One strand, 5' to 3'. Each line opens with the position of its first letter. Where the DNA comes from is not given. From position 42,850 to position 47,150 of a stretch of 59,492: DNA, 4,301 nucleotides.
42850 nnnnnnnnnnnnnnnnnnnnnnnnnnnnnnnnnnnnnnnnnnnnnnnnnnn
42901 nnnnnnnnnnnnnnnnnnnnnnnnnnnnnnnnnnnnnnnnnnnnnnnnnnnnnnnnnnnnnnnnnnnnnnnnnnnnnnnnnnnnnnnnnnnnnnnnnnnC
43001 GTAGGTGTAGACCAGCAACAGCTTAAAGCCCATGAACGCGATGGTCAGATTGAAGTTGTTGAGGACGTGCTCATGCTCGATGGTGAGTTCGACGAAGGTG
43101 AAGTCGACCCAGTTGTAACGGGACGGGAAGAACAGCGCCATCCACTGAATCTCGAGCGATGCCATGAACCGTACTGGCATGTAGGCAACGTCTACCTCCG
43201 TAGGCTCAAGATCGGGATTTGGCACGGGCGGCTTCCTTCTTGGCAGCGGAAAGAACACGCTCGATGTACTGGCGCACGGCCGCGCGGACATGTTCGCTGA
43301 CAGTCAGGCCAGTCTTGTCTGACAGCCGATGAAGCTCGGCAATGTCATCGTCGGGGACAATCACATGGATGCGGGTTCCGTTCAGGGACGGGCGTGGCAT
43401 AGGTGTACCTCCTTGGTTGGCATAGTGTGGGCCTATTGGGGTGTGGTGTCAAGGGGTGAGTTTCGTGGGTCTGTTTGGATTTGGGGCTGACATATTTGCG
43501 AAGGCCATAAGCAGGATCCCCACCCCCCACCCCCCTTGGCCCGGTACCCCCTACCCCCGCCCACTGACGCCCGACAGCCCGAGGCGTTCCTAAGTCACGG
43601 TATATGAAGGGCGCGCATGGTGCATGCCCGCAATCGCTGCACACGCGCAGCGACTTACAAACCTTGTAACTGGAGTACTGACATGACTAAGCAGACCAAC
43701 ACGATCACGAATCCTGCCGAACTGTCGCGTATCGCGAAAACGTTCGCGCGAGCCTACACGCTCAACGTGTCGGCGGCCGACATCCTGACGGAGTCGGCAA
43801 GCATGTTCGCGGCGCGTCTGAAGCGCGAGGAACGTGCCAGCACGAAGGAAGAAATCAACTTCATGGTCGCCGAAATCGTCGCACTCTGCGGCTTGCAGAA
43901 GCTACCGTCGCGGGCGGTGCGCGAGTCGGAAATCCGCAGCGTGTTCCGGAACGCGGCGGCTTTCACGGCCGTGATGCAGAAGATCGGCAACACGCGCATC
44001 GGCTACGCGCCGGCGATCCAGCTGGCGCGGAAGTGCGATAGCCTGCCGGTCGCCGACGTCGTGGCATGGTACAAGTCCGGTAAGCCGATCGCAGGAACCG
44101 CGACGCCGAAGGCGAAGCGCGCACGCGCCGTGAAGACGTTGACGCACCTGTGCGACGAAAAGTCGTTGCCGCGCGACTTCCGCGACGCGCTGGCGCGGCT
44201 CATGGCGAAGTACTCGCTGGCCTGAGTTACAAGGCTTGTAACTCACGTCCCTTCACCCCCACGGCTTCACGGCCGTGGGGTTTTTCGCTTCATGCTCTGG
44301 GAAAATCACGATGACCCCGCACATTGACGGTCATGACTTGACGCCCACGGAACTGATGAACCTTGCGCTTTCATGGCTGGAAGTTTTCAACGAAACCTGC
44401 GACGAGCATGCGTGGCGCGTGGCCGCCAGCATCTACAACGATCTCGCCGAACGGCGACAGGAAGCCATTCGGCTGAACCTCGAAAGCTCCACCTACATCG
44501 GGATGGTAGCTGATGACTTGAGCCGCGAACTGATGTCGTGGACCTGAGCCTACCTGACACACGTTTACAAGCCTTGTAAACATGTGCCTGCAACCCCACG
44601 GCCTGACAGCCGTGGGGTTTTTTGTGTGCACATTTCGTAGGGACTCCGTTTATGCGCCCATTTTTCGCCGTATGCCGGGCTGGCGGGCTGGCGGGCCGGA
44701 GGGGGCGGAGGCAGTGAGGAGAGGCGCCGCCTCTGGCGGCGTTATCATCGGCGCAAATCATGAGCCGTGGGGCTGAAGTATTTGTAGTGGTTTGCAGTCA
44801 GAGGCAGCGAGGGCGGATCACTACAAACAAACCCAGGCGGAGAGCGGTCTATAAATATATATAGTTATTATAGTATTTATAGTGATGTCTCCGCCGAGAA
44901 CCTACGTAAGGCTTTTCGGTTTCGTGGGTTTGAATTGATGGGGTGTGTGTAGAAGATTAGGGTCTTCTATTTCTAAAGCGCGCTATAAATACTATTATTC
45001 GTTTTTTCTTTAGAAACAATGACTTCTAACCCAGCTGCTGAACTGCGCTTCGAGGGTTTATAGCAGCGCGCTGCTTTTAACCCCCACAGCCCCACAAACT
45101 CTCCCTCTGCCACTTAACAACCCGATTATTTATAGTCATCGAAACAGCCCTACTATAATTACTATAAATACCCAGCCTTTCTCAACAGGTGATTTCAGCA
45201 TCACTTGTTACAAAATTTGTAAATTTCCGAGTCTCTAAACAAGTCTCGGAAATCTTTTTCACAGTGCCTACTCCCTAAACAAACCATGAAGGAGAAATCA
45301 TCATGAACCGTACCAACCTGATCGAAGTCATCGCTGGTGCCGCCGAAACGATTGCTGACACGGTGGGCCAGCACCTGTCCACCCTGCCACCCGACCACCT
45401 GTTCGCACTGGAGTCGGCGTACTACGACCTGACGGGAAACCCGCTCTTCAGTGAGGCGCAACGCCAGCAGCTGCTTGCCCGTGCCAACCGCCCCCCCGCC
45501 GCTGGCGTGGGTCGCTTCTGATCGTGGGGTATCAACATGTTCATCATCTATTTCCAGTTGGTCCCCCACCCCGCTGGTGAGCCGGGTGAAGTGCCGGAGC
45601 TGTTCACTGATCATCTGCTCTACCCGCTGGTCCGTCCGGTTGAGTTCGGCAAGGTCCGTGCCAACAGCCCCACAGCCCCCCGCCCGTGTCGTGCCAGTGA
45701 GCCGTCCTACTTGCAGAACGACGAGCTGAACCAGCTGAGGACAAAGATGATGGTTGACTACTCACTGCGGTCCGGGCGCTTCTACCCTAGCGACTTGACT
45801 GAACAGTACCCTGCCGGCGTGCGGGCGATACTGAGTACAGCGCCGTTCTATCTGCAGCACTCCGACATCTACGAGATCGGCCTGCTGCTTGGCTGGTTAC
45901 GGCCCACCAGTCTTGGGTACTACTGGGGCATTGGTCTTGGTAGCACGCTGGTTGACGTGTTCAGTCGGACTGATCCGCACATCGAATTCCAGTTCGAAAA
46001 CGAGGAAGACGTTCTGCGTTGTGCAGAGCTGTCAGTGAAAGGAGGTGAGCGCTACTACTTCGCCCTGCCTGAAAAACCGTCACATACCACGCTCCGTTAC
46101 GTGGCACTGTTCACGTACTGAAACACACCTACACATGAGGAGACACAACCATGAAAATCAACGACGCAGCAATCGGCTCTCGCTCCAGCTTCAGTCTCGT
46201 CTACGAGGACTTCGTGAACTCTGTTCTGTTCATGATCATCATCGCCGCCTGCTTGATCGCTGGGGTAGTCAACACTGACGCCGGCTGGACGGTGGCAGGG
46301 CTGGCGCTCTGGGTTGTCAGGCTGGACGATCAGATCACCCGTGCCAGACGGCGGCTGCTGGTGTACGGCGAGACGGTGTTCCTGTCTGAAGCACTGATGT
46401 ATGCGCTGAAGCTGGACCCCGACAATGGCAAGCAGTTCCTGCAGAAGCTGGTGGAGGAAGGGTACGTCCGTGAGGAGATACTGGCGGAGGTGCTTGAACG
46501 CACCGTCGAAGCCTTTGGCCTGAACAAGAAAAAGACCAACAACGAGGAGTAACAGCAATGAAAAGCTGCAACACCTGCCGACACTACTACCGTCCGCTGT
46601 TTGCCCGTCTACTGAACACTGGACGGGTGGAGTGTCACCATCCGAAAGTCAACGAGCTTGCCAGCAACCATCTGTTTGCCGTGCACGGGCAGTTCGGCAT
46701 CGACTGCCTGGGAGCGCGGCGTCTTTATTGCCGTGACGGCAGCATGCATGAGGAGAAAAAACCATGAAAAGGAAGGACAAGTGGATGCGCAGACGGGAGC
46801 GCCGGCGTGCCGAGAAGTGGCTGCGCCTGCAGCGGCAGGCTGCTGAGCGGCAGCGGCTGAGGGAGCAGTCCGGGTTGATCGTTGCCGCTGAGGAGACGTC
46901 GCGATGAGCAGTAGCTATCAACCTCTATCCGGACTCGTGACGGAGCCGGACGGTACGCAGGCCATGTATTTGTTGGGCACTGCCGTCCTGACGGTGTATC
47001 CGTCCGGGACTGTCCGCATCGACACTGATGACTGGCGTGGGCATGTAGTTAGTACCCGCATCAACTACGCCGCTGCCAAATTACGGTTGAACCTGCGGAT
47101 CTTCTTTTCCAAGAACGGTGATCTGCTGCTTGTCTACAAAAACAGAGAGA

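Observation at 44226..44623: Palindrome-then-terminator cassettes, duplicated around a small gene: a nut-like antitermination or insulation module?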

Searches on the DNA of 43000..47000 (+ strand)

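Call 6: search_dna_similar(query=window:43000-47000:+, collection=phages, mode=distant)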
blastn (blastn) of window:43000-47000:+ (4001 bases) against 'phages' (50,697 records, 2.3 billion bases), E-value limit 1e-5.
No match.

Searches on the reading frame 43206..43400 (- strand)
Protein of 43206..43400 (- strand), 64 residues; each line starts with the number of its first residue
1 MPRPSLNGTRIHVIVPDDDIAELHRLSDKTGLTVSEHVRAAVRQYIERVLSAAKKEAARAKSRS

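Call 20: search_protein_families(library=phrogs, proteins=[window:43206-43400:-], max_evalue=0.001)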
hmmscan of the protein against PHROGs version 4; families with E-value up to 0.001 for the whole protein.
window:43206-43400:- (64 aa): 2 families
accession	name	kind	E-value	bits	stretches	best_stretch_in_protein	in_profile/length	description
phrog_876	-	transcription regulation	0.00016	22.3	1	7-55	66-114/239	transcriptional repressor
phrog_13890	-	unknown function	0.00062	20.7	1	10-62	19-71/73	-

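Call 29: search_protein_families(library=pfam, proteins=[window:43206-43400:-], max_evalue=0.01)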
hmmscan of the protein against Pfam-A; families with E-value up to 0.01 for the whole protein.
window:43206-43400:- (64 aa): 3 families
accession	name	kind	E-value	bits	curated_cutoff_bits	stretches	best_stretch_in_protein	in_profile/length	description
PF01402.27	RHH_1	-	4.6e-08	33.2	20.5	1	10-48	1-39/39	Ribbon-helix-helix protein, copG family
PF07878.17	RHH_5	-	0.0006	19.9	26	1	8-48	1-41/43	CopG-like RHH_1 or ribbon-helix-helix domain, RHH_5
PF12651.13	RHH_3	-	0.0044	17.4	21.6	1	9-47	3-41/44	Ribbon-helix-helix domain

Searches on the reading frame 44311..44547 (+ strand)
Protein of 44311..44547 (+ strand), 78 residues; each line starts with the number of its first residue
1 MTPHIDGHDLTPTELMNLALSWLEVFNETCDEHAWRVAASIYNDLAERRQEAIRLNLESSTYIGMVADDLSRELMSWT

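Call 18: search_protein_families(library=phrogs, proteins=[window:44311-44547:+], max_evalue=0.01)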
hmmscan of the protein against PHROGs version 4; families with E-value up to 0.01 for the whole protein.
window:44311-44547:+ (78 aa): 0 families

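Call 19: search_protein_families(library=pfam, proteins=[window:44311-44547:+], max_evalue=0.01)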
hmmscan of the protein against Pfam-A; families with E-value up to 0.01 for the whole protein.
window:44311-44547:+ (78 aa): 0 families

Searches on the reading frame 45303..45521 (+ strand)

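Call 18: search_protein_families(library=phrogs, proteins=[window:45303-45521:+], max_evalue=0.01)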
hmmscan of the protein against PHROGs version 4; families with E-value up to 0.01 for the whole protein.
window:45303-45521:+ (72 aa): 0 families

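Call 19: search_protein_families(library=pfam, proteins=[window:45303-45521:+], max_evalue=0.01)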
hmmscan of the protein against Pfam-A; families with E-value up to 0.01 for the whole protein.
window:45303-45521:+ (72 aa): 0 families

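Call 97: search_protein_families(library=phrogs, alignment_id=A6, max_evalue=0.01)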
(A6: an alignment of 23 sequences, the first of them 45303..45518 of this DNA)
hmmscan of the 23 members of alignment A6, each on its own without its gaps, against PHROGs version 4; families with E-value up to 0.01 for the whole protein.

A. member 1, window:45303-45518:+ (72 aa): 0 families

B. families by the number of members that match (of 23 scanned): 12 families
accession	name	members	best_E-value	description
phrog_13900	-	1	7e-24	minor head protein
phrog_4590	-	1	8.6e-22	-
phrog_1962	-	1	4e-17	glycosyltransferase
phrog_93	-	1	2.3e-11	endonuclease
phrog_253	-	1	4.5e-05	Mu Gam-like end protection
phrog_824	-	1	9.2e-05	-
phrog_6437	-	1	0.00049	-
phrog_16955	-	1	0.00059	-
phrog_37963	-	1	0.0032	-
phrog_1035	-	1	0.0036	endonuclease VII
phrog_5702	-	1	0.0045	Holliday junction resolvase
phrog_589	-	1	0.0047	HNH endonuclease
